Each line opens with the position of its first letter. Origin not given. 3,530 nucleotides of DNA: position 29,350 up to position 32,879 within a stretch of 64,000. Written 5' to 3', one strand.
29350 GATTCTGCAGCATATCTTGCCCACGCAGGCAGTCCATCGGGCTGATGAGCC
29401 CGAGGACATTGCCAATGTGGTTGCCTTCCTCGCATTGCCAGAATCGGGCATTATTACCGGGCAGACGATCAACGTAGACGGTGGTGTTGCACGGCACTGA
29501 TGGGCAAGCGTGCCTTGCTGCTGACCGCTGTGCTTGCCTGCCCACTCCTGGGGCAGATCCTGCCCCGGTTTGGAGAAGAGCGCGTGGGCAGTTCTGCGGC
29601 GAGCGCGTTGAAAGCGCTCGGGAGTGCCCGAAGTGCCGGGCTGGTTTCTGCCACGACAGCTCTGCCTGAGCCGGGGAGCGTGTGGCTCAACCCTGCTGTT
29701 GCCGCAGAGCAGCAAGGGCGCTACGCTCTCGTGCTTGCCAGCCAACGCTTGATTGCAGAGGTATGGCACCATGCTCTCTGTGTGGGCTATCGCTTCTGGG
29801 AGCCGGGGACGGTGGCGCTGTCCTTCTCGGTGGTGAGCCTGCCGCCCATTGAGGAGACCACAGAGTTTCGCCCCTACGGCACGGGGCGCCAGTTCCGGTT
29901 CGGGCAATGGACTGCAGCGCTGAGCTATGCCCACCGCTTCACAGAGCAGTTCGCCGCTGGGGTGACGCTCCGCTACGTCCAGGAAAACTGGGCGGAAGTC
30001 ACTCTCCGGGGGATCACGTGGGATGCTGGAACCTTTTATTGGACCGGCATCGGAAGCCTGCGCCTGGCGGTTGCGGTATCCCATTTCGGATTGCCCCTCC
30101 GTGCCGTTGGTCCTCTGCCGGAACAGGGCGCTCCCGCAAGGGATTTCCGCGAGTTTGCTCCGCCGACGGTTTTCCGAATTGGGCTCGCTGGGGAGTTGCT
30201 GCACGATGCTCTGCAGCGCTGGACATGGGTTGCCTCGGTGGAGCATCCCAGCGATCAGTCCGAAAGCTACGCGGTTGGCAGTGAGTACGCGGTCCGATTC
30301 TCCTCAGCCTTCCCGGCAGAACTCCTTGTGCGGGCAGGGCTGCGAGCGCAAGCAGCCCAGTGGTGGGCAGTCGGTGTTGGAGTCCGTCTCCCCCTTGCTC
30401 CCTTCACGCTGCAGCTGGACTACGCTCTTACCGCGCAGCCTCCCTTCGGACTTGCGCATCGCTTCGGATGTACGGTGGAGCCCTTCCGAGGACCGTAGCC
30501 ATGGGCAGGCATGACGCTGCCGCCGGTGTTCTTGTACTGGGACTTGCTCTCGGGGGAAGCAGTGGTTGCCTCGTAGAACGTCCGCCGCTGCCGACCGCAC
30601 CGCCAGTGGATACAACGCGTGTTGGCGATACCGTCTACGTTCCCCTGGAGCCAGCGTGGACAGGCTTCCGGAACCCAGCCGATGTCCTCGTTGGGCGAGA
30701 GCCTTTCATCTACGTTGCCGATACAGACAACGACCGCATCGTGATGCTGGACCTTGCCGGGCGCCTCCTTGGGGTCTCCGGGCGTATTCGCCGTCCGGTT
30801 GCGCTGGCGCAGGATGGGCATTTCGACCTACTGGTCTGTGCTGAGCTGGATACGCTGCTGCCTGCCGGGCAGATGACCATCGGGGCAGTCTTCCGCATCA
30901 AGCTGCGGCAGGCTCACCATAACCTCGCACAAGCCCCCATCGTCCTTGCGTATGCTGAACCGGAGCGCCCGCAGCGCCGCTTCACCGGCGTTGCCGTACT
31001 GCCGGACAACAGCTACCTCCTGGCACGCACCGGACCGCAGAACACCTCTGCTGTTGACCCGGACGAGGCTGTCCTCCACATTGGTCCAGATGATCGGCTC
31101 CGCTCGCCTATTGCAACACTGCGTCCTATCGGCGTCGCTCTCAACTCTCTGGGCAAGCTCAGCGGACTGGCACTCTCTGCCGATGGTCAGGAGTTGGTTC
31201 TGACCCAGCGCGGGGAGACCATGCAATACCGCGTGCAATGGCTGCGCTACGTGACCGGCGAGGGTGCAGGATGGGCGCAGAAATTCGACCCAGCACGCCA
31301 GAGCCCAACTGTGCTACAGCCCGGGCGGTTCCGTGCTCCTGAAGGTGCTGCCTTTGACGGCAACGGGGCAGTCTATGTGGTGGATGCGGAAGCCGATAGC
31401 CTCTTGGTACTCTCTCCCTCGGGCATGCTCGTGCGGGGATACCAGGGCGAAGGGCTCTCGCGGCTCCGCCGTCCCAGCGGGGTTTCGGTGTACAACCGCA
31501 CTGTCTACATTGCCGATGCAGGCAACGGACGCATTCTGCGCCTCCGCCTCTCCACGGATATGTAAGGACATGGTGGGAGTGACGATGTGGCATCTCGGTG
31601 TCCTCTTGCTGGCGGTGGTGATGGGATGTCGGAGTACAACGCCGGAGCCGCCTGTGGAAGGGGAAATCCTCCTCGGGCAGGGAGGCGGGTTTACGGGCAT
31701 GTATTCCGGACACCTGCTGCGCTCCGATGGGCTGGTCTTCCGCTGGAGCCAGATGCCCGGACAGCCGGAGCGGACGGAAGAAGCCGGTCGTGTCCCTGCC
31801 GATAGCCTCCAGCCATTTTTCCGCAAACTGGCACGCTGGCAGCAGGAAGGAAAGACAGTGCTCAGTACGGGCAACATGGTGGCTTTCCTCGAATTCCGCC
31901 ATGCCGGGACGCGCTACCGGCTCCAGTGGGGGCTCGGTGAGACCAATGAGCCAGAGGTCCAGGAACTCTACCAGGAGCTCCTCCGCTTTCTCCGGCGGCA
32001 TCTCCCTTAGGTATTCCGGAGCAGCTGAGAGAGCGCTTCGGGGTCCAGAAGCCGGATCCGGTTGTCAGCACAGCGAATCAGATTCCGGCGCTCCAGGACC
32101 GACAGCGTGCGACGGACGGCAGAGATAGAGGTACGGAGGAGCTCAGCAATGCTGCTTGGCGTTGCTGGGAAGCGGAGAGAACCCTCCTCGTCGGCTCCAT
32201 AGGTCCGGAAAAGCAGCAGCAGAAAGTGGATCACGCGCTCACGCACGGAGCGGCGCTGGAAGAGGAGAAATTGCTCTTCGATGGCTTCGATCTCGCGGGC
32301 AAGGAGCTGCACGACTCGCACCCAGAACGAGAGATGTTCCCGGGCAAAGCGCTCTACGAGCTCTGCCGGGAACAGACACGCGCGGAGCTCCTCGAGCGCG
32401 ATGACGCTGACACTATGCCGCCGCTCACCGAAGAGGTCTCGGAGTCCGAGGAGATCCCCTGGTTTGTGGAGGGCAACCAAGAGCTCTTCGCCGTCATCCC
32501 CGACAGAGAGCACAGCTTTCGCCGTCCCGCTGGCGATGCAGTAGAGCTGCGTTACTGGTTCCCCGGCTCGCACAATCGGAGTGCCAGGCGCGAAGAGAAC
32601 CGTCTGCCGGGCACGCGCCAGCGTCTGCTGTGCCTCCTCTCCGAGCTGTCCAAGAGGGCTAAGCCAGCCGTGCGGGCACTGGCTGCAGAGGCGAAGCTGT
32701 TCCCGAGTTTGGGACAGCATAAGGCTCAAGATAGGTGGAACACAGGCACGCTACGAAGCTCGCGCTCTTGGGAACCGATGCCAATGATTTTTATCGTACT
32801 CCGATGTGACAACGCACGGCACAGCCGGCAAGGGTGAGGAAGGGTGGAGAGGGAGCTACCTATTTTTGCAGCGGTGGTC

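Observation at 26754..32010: Lipid-head-group enzymes co-transcribed with a PorV/PorQ-family outer-membrane barrel and two lipoproteins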

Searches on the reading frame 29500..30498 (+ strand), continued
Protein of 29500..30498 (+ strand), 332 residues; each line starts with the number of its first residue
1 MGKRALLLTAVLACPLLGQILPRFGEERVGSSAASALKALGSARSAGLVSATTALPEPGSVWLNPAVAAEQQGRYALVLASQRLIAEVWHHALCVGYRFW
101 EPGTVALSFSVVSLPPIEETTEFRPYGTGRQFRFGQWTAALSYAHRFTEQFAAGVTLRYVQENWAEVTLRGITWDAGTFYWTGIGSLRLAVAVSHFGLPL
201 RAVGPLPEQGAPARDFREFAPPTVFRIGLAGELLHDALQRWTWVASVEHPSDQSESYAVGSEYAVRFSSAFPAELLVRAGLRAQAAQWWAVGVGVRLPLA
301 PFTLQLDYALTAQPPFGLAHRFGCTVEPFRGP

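Call 28: predict_structure(alignment_id=A1)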
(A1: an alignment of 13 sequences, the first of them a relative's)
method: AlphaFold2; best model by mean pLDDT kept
length: 332 residues; sequences in the alignment: 13
mean_pLDDT: 78.1   pTM: 0.74
mean pLDDT of the five models: 78.1, 76.9, 76.1, 73.8, 68.3
residues with pLDDT >= 90: 121; 70-90: 110; 50-70: 67; < 50: 34
segments of 3 or more residues with pLDDT < 50: 15-31, 207-219
pLDDT, mean of each block of 10 residues (from residue 1): 63 51 36 60 88 88 90 88 76 88 90 67 53 74 93 92 70 90 90 75 52 45 85 90 91 81 90 92 85 92 92 75 89 58
secondary structure, 60 per line:
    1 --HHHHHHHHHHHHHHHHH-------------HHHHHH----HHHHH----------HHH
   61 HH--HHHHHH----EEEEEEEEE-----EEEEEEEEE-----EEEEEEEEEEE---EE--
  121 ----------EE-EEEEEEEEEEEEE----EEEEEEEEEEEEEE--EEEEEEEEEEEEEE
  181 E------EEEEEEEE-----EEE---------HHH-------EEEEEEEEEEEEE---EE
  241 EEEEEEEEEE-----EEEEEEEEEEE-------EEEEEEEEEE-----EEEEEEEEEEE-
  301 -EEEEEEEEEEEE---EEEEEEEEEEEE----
elements in order: H3-19 H33-38 H43-47 H58-62 H65-70 E75-83 E89-97 E103-113 E134-146 E151-164 E167-181 E188-195 E201-203 E223-235 E239-250 E256-266 E274-283 E289-299 E302-313 E317-328
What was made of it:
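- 29500..30498 (+): PorV/PorQ-family 14-stranded outer-membrane barrel (332 aa) with a signal peptide. It is the fastest-evolving gene of the row. AF2 model has pLDDT 78 (call 28).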

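Call 37: search_solved_structures(query=A1, max_evalue=10, show_alignments=2)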
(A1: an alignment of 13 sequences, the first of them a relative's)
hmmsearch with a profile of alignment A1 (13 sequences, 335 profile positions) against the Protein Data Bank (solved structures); distinct sequences matched with E-value up to 10: 13.
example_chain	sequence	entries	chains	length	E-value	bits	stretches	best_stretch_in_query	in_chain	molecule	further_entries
6h3i_F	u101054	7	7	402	1.1e-14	57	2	11-180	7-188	PorV | Type IX secretion system protein PorV domain-containing protein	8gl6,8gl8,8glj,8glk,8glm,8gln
7v5j_A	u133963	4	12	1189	0.25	13.2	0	207-247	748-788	Spike glycoprotein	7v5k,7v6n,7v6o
8z4t_A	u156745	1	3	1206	0.26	13.1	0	207-247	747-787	Spike glycoprotein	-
7x27_G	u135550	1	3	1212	0.26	13.1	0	207-247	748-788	Spike glycoprotein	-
5x59_A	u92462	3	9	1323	0.28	13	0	207-247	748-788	S protein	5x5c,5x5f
7v3l_A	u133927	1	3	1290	0.3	12.9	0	207-247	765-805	Spike glycoprotein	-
5w9h_A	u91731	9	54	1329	0.32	12.8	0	207-247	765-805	MERS S | Spike glycoprotein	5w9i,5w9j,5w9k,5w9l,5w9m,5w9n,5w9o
22dx_F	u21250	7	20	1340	0.33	12.8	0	207-247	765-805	Spike glycoprotein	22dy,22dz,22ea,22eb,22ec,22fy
7ymt_A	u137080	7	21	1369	0.33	12.8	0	207-247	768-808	Spike glycoprotein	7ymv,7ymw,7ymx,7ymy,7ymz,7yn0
6nb3_A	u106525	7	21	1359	0.33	12.7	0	207-247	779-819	Spike glycoprotein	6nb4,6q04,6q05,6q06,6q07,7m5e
7x25_G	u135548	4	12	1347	0.33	12.7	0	207-247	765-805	Spike glycoprotein | MERS-CoV Spike glycoprotein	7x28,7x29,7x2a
8ifn_B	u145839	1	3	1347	0.33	12.7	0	207-247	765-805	Spike glycoprotein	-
9dkk_B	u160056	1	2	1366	0.34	12.7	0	207-247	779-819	Spike protein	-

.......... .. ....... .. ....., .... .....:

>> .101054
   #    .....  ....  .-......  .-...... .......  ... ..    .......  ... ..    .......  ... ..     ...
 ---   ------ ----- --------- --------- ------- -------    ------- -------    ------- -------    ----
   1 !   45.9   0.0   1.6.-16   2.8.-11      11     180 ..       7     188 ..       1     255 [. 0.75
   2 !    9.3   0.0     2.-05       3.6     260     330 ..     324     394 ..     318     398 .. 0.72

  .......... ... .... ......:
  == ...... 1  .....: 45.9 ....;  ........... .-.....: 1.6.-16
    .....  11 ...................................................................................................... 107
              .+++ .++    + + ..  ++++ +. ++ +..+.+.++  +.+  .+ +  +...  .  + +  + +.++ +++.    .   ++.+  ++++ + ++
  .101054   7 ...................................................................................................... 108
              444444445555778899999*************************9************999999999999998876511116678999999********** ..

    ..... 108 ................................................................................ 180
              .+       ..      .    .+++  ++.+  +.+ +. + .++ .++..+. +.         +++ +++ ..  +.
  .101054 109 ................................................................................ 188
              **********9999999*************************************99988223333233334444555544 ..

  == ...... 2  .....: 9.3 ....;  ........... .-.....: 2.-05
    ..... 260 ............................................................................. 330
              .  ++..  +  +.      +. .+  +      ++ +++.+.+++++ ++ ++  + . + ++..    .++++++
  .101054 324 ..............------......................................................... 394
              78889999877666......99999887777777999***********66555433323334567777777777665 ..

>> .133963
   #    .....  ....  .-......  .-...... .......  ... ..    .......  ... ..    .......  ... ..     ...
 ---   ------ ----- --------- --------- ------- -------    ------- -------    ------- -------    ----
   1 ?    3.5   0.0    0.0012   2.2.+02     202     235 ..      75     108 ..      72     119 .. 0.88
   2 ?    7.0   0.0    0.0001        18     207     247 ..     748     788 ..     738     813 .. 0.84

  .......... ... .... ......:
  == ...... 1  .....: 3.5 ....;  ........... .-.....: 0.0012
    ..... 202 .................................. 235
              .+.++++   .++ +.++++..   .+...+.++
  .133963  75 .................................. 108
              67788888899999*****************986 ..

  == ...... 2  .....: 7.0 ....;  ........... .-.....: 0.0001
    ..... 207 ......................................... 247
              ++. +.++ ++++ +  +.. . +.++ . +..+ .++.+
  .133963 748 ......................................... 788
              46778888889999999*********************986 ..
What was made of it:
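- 29500..30498 (+): A family profile hits only PorV among PDB sequences, E 1e-14 (call 37).
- On PorV/PorQ family (NCBIfam NF033709): The family profile hits only PorV among PDB sequences, E 1e-14 (call 37).
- On BamG (Bacteroidota BAM subunit): The profile search finds no BamG sequence (call 37).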

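Call 72: search_protein_representatives(alignment_id=A1)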
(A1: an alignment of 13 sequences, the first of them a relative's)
Query: 13 sequences, 335 profile positions. Proteins with E-value up to 0.001 (for the whole library): 16939; up to 1e-10: 7770; up to 1e-30: 1079. The best 150 are listed.
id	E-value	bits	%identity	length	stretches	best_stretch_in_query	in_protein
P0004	2.9e-158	542.2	-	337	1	1-335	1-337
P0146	1.2e-100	352.9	-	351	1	7-331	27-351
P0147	8.8e-92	323.7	-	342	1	6-331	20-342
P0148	2.0e-91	322.5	-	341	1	5-330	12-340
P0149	2.0e-89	316.0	-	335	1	6-330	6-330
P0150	1.9e-87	309.4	-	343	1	12-328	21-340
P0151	6.9e-87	307.6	-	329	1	15-331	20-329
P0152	4.2e-85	301.7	-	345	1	7-329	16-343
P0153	4.6e-85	301.6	-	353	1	7-331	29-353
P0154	2.9e-83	295.7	-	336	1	14-325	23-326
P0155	5.5e-83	294.8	-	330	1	11-329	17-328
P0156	1.9e-82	293.0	-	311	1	16-321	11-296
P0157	1.0e-80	287.3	-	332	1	5-330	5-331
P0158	4.4e-80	285.2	-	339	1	6-331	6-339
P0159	2.5e-79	282.8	-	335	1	4-330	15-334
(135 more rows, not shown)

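Call 78: search_protein_families(library=ncbifam, proteins=[L015:10001-11005:+, L015:11007-12266:+, P0011, L039:7997-9835:+, L013:4360-5400:+, L022:8097-9962:+], max_evalue=0.001)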
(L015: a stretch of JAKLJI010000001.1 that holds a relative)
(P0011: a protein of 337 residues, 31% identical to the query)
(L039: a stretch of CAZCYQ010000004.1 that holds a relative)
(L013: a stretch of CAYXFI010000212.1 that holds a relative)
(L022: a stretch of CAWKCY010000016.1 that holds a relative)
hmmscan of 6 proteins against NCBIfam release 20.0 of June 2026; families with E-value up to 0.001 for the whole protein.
L015:10001-11005:+ (334 aa): 4 families
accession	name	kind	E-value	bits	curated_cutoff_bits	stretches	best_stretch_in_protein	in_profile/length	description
NF033709.1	PorV_fam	subfamily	1.3e-46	159.7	90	1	34-333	2-326/326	PorV/PorQ family protein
NF033711.1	T9SS_PorQ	equivalog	1.8e-16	60.1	220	1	27-205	17-192/335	type IX secretion system protein PorQ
NF033710.1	T9SS_OM_PorV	equivalog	6.8e-16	58.4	250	1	28-256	18-246/367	type IX secretion system outer membrane channel protein PorV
NF052325.1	PorVQ2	equivalog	9.9e-10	37.8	325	1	37-200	28-205/354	putative type IX sorting system protein PorV2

L015:11007-12266:+ (419 aa): 0 families

P0011 (337 aa): 4 families
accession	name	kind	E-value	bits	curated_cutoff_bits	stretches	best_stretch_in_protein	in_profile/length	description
NF033709.1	PorV_fam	subfamily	5.7e-47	160.9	90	1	40-337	1-326/326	PorV/PorQ family protein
NF033711.1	T9SS_PorQ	equivalog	9.5e-17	61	220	1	33-214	17-192/335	type IX secretion system protein PorQ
NF033710.1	T9SS_OM_PorV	equivalog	2.5e-12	46.6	250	1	32-262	17-246/367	type IX secretion system outer membrane channel protein PorV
NF052325.1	PorVQ2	equivalog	4.1e-12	45.7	325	1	36-110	20-96/354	putative type IX sorting system protein PorV2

L039:7997-9835:+ (612 aa): 2 families
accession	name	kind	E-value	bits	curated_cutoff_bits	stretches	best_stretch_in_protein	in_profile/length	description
NF052228.1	T9SS_PorZ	equivalog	4.2e-06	25.5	260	1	512-597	665-740/757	type IX secretion system anionic LPS delivery protein PorZ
NF033707.1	T9SS_sortase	equivalog_domain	0.00049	17.8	420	1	506-598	985-1076/1095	type IX secretion system sortase PorU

L013:4360-5400:+ (346 aa): 4 families
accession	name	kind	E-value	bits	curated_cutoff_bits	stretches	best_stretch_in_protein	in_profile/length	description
NF033709.1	PorV_fam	subfamily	6.7e-59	200.1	90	1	55-342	2-322/326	PorV/PorQ family protein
NF033711.1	T9SS_PorQ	equivalog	2.1e-23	82.9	220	1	47-223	17-192/335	type IX secretion system protein PorQ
NF052325.1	PorVQ2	equivalog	2.9e-20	72.5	325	1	58-204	28-186/354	putative type IX sorting system protein PorV2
NF033710.1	T9SS_OM_PorV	equivalog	2.7e-14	53.1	250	1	54-271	23-246/367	type IX secretion system outer membrane channel protein PorV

L022:8097-9962:+ (621 aa): 2 families
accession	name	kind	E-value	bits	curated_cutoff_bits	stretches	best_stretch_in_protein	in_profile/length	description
NF033707.1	T9SS_sortase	equivalog_domain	4.3e-05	21.3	420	1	510-607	978-1076/1095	type IX secretion system sortase PorU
TIGR04183.1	Por_Secre_tail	domain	0.00029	20.8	23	0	531-615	1-67/72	T9SS type A sorting domain-containing protein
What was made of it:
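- On PorV/PorQ family (NCBIfam NF033709): Relatives score 160-200 bits (call 78).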

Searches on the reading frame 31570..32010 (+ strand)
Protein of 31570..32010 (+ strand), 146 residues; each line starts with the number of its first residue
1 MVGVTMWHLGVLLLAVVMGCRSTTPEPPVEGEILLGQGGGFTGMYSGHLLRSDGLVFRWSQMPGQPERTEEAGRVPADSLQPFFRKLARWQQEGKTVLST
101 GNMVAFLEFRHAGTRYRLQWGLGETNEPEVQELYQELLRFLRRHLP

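Call 10: search_protein_families(library=pfam, proteins=[window:31570-32010:+], max_evalue=0.01)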
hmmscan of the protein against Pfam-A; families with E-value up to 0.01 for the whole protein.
window:31570-32010:+ (146 aa): 0 families

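Call 11: search_protein_families(library=ncbifam, proteins=[window:31570-32010:+], max_evalue=0.01)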
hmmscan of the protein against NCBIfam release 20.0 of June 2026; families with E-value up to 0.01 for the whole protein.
window:31570-32010:+ (146 aa): 0 families
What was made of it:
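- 31585..32010 (+): Small lipoprotein, 141 aa from the database start or 146 aa from 31570. It is specific to the HR21-like clade. No Pfam or NCBIfam hit (calls 10, 11).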

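Call 62: find_homologous_proteins(query=window:31570-32010:+, max_evalue=0.001)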
Query window:31570-32010:+ (146 aa): 12 proteins with E <= 0.001 among 51 candidates.
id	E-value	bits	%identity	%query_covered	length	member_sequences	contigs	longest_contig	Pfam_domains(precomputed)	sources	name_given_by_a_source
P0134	1.1e-90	319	100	97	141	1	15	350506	-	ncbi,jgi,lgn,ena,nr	ncbi:hypothetical protein HRbin21_00123 [bacterium HR21]|nr:hypothetical protein HRbin21_00123 [bact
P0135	1.5e-63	231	77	88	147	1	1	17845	-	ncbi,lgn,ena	-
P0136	3.4e-58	214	65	98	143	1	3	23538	-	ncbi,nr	ncbi:MAG: hypothetical protein NZ473_05995 [Candidatus Kapabacteria bacterium]|nr:hypothetical prote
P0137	6.7e-54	200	67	88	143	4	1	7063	-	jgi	-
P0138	1.7e-53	198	63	92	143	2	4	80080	-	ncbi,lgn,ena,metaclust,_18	metaclust:\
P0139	2.2e-51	192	65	93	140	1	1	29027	-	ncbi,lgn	ncbi:MAG: hypothetical protein ABDH31_05290 [Chlorobiota bacterium]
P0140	2.3e-50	188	61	95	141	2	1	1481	-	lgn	-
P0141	6.1e-50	187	64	93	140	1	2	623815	-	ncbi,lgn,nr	ncbi:MAG: hypothetical protein NZ960_03485 [Candidatus Kapabacteria bacterium]|nr:hypothetical prote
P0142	7.8e-49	183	61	93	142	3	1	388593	-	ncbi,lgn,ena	-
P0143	1.4e-48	182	79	71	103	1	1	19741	-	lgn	-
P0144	1.6e-47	179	62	88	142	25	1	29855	-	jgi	jgi:hypothetical protein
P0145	8.2e-46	173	59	95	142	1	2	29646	-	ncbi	-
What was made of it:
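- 31585..32010 (+): Only 12 homolog clusters were found, all at 59% identity or more (call 62).
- Checked: Small lipoprotein: 31570-32010, gap 4 nt. The database entry HRbin21_00123 is 141 aa (call 62), which corresponds to a start at 31585 and a gap of 19 nt.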

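Call 70: predict_structure(alignment_id=A2)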
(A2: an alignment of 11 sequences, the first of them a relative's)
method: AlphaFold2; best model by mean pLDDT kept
length: 141 residues; sequences in the alignment: 11
mean_pLDDT: 88.9   pTM: 0.78
mean pLDDT of the five models: 88.9, 88.7, 88.3, 88.0, 87.7
residues with pLDDT >= 90: 103; 70-90: 19; 50-70: 16; < 50: 3
segments of 3 or more residues with pLDDT < 50: none
pLDDT, mean of each block of 10 residues (from residue 1): 56 56 94 89 98 96 97 97 96 89 96 92 94 96 82
secondary structure, 60 per line:
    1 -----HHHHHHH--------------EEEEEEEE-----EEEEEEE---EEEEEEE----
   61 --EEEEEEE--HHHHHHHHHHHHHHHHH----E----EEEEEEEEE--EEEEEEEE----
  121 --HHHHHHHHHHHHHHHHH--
elements in order: H6-12 E27-34 E40-46 E50-56 E63-69 H72-88 E98-106 E109-116 H123-139

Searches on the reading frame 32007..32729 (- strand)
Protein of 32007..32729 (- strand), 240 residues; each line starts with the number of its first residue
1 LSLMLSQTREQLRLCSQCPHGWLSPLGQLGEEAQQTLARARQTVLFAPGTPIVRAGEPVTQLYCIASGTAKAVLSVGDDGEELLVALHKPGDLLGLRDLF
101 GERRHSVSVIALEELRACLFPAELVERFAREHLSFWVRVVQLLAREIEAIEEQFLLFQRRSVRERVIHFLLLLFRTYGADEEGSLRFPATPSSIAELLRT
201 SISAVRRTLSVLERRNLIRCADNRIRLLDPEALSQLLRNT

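Call 10: search_protein_families(library=pfam, proteins=[window:32007-32729:-], max_evalue=0.01)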
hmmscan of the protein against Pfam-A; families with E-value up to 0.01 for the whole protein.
window:32007-32729:- (240 aa): 3 families
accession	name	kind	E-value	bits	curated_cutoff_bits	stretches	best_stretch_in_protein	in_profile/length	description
PF00027.35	cNMP_binding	-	5.5e-17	62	27.5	1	45-131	3-88/89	Cyclic nucleotide-binding domain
PF13545.12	HTH_Crp_2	-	7.7e-13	48.7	27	1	164-236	1-70/70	Crp-like helix-turn-helix domain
PF12840.13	HTH_20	-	0.00015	22.1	27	1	188-220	18-50/51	Helix-turn-helix domain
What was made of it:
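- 32007..32729 (-): Convergent Crp/Fnr-family regulator. It marks the 3' boundary of the row. cNMP_binding plus HTH_Crp_2 (call 10).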

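Call 11: search_protein_families(library=ncbifam, proteins=[window:32007-32729:-], max_evalue=0.01)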
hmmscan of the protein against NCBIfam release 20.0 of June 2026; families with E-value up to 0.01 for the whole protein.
window:32007-32729:- (240 aa): 12 families
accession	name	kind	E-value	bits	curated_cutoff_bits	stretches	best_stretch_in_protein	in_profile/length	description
NF008365.0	PRK11161.1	subfamily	1.3e-17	63.9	228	1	49-237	55-243/250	fumarate/nitrate reduction transcriptional regulator Fnr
NF045989.1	TransRegFnrLRhodb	equivalog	1.6e-15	57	300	1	10-225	5-222/245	transcriptional regulator FnrL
NF050806.1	TransRegFixKCaul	equivalog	3.8e-12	45.9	300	1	42-236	24-213/215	transcriptional regulator FixK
NF010499.0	PRK13918.1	equivalog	1.8e-11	44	274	1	36-238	7-202/205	CRP/FNR family transcriptional regulator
TIGR03697.1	NtcA_cyano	equivalog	3.1e-11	43.4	244.95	1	51-235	3-190/193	global nitrogen regulator NtcA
NF006901.0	PRK09392.1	equivalog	4.7e-08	32.6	211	1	30-238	19-222/236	transcriptional activator FtrB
NF008732.0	PRK11753.1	equivalog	3.5e-07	29.9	266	1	45-222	27-205/214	cAMP-activated global transcriptional regulator CRP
NF052518.1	TransRegLdrP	equivalog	1.9e-06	28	300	1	52-234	10-185/195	transcriptional regulator LdrP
NF053664.1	TransRegPtrACyano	equivalog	6.2e-06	25.7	300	1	62-224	30-186/196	Crp/Fnr family transcriptional regulator PtrA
NF041163.2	encap_f2b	equivalog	5.4e-05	22.5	400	1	25-126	78-180/450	family 2B encapsulin nanocompartment shell protein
NF058543.1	ActPatMycb56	equivalog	0.0013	17.7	460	1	33-116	11-92/317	acetyltransferase Pat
TIGR03896.1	cyc_nuc_ocin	subfamily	0.0078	15.6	161.05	0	49-162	16-133/317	bacteriocin-type transport-associated protein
